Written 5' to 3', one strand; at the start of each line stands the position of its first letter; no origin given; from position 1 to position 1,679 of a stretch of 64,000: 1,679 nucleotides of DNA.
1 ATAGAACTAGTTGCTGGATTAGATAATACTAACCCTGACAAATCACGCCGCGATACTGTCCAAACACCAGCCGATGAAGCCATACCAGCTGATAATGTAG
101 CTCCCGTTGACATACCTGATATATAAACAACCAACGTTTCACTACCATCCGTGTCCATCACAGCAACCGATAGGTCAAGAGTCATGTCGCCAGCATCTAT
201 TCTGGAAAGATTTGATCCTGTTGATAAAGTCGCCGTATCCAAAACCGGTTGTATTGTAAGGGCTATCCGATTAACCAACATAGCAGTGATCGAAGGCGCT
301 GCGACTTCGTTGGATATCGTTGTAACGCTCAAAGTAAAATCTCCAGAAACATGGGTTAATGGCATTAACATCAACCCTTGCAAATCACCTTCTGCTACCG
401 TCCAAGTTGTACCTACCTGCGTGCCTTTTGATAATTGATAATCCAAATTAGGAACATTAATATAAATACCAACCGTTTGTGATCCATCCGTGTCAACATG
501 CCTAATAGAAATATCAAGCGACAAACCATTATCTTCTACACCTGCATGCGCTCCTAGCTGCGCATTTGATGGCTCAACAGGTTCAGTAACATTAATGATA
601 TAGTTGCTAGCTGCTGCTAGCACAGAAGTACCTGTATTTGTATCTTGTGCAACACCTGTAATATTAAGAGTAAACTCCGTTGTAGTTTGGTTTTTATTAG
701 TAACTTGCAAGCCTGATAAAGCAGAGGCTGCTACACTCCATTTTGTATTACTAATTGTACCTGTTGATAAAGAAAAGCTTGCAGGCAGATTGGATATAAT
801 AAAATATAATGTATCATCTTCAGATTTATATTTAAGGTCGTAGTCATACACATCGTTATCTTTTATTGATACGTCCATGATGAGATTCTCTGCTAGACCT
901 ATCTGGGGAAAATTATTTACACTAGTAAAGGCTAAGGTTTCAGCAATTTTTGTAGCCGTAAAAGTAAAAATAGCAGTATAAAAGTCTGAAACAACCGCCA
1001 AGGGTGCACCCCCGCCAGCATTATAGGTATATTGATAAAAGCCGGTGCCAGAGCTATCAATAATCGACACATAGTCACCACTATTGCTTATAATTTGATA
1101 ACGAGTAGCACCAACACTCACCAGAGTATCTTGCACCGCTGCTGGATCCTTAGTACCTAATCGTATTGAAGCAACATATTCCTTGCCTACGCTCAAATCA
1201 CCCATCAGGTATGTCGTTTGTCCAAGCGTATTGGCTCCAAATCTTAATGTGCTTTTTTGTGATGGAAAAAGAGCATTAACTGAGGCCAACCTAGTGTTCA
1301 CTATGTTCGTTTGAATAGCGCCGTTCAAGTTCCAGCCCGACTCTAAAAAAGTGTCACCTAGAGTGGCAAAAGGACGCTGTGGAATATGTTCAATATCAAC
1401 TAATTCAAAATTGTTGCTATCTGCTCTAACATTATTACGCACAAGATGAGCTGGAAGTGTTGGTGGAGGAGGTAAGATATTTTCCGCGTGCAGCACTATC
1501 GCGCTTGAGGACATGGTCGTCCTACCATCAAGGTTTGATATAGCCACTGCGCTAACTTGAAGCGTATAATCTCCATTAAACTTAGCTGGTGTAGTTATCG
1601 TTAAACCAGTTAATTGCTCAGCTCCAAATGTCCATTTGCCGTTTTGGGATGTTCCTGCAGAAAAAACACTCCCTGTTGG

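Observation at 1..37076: Single >37-kb (>12,350-codon) open reading frame: a giant T1SS/RTX-type repeat adhesin whose C-terminus lies beyond the window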

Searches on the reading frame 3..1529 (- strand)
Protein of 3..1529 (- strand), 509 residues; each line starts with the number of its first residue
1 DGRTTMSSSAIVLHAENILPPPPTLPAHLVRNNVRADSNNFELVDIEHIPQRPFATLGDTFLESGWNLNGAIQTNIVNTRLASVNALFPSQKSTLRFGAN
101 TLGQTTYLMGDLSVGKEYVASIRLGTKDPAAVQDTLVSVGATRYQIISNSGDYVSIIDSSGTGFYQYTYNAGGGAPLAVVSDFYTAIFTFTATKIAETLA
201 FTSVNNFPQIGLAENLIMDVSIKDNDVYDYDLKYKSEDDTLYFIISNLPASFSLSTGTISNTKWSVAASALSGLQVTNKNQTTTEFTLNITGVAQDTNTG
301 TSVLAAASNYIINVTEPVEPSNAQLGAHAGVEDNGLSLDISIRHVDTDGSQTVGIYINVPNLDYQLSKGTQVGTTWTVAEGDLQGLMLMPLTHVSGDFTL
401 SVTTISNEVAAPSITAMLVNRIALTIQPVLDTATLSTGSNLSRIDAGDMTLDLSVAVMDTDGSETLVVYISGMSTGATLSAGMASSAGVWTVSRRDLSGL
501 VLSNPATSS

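Call 26: find_related_loci(query=window:3-1529:-, collection=genome_contigs, flank=10000)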
Query window:3-1529:- (509 aa) in genome_contigs; peptide patterns used: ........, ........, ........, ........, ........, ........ (x = any residue, [..] = any of these).
100 stretches matched a pattern, but none encodes a relative of the query by tblastn (E <= 1e-3).

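Call 41: find_related_loci(query=window:3-1529:-, collection=metagenome_contigs, flank=10000)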
Query window:3-1529:- (509 aa) in metagenome_contigs; peptide patterns used: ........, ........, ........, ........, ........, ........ (x = any residue, [..] = any of these).
149 stretches matched a pattern, but none encodes a relative of the query by tblastn (E <= 1e-3).
